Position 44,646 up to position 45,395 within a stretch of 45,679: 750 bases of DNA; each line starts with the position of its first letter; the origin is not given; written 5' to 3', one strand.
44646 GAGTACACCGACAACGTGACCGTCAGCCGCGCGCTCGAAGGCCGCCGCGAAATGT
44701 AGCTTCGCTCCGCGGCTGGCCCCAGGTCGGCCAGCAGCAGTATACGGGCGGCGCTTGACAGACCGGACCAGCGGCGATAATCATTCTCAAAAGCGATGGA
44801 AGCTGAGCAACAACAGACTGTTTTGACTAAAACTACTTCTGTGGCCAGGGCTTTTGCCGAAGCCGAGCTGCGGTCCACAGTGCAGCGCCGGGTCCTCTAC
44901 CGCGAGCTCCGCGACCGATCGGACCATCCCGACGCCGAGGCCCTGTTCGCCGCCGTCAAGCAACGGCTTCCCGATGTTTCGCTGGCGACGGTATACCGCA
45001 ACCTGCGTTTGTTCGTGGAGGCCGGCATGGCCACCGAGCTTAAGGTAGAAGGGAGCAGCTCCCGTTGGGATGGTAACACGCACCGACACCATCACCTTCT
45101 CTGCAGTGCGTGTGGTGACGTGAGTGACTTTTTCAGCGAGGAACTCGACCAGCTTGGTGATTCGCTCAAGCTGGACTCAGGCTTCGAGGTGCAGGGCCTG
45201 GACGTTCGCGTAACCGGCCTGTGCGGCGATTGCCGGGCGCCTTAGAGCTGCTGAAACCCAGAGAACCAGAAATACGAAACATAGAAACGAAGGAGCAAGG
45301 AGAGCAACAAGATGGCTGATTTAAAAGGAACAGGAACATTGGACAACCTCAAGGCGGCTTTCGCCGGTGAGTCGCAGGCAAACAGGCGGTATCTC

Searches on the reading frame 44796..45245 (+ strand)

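Call 24: search_protein_families(library=pfam, proteins=[window:44796-45245:+], max_evalue=0.0001)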
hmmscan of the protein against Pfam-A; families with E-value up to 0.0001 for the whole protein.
window:44796-45245:+ (149 aa): 2 families
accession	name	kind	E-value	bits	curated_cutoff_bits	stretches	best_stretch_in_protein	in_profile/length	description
PF01475.25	FUR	-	3e-27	95.6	23.1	1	23-138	2-119/121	Ferric uptake regulator family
PF12840.13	HTH_20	-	5.6e-06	26.7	27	1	31-79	6-48/51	Helix-turn-helix domain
